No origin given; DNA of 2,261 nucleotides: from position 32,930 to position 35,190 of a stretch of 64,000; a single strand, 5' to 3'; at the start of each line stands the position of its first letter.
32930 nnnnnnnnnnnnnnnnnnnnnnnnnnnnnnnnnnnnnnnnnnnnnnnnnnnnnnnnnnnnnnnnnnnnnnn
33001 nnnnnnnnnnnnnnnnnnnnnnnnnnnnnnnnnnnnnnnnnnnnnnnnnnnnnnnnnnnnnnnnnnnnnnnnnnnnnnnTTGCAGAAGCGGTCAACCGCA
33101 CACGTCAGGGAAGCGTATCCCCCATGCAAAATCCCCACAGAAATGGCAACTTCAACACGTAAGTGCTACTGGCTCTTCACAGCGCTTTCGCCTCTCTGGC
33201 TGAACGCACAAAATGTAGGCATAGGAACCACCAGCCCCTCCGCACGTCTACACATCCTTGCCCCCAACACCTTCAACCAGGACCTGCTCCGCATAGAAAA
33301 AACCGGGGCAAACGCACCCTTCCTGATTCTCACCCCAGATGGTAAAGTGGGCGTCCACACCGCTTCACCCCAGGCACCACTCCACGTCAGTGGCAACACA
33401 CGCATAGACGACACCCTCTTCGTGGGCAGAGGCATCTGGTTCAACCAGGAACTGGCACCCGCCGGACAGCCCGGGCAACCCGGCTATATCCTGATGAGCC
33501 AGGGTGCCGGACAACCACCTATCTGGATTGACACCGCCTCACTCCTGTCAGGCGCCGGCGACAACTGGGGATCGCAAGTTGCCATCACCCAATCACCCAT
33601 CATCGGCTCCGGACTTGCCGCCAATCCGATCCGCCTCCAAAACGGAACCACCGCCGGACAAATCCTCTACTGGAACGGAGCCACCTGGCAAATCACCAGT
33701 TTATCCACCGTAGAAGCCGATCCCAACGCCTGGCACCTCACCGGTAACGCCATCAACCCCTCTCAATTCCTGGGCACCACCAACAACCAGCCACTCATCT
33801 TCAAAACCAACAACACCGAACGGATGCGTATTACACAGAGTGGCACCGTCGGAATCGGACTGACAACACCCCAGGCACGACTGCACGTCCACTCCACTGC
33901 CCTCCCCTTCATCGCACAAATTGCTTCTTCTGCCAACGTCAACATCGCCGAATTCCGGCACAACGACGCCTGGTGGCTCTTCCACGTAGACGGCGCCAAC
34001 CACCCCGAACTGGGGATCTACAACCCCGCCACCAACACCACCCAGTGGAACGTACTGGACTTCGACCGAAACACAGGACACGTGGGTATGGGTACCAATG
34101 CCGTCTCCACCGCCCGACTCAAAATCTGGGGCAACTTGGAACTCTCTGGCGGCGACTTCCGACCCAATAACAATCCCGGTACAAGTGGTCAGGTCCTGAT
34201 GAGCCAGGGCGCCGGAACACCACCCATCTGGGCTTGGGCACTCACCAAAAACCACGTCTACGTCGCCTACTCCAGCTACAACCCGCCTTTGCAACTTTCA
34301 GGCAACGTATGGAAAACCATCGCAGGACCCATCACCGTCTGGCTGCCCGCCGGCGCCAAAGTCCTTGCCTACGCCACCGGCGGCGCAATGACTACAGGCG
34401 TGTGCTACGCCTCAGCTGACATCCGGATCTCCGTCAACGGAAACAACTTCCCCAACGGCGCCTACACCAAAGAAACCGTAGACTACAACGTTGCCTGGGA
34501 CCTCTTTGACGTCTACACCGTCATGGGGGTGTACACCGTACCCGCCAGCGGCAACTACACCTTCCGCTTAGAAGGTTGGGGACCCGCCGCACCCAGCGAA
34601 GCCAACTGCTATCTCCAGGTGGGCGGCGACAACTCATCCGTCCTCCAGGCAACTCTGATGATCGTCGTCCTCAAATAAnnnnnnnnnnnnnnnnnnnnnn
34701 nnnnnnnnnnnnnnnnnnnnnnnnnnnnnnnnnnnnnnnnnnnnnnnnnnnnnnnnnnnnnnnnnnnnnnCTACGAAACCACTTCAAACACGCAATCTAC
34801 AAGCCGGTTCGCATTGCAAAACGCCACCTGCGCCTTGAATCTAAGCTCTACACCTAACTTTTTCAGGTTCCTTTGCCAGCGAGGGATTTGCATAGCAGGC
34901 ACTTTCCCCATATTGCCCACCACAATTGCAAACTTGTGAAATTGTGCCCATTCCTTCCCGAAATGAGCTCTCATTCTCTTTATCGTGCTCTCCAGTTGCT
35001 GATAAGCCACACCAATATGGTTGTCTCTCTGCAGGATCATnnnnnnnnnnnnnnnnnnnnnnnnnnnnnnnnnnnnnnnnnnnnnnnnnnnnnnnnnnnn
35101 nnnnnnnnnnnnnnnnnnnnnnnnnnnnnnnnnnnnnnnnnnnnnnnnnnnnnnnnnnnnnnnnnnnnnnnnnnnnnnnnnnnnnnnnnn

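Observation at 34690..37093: Low-GC, unskewed island with a three-gene module (3-TM protein, ABC-type AAA ATPase, small split ORF): candidate uncharacterised defence/abortive-infection-like system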

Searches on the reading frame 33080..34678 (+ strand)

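Call 3: search_protein_families(library=pfam, proteins=[window:33080-34678:+], max_evalue=0.1)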
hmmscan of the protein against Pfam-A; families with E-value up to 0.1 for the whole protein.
window:33080-34678:+ (532 aa): 1 family
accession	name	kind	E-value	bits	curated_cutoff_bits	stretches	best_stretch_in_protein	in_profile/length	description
PF02883.26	Alpha_adaptinC2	-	0.068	13.9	27.6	0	187-251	22-91/111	Adaptin C-terminal domain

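Call 8: search_protein_families(library=phrogs, proteins=[window:33080-34678:+], max_evalue=0.01)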
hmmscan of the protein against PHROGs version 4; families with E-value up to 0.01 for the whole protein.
window:33080-34678:+ (532 aa): 4 families
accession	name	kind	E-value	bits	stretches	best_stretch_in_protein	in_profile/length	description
phrog_18345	-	tail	1.9e-13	50.7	1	243-322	430-501/956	tail fiber protein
phrog_9942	-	tail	4.3e-12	45.9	1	236-282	167-213/1178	tail fiber protein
phrog_28668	-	unknown function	1.7e-06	29.1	0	77-112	19-54/153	-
phrog_5906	-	unknown function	0.0045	18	0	88-108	41-61/197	-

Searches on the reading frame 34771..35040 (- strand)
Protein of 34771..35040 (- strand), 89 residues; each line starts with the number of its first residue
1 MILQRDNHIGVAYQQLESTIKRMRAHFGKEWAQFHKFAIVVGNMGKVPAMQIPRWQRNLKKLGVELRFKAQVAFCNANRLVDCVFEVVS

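Call 3: search_protein_families(library=pfam, proteins=[window:34771-35040:-], max_evalue=0.1)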
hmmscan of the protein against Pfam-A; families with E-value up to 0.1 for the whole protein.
window:34771-35040:- (89 aa): 1 family
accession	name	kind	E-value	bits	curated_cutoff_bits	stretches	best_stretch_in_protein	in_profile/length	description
PF22526.2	DUF7000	-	0.099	12.7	27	0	7-44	15-53/156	Domain of unknown function (DUF7000)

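Call 4: search_protein_families(library=padloc, proteins=[window:34771-35040:-], max_evalue=0.1)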
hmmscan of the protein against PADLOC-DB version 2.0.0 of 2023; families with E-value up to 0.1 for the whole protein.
window:34771-35040:- (89 aa): 1 family
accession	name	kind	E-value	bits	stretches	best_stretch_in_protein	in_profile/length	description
PDLC04563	PDC-M29B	-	0.019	13.1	1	6-73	95-162/164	-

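Call 5: search_protein_families(library=ncbifam, proteins=[window:34771-35040:-], max_evalue=0.1)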
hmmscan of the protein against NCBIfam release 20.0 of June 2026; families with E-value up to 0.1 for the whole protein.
window:34771-35040:- (89 aa): 0 families

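Call 8: search_protein_families(library=phrogs, proteins=[window:34771-35040:-], max_evalue=0.01)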
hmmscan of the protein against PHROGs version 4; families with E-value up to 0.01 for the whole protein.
window:34771-35040:- (89 aa): 0 families
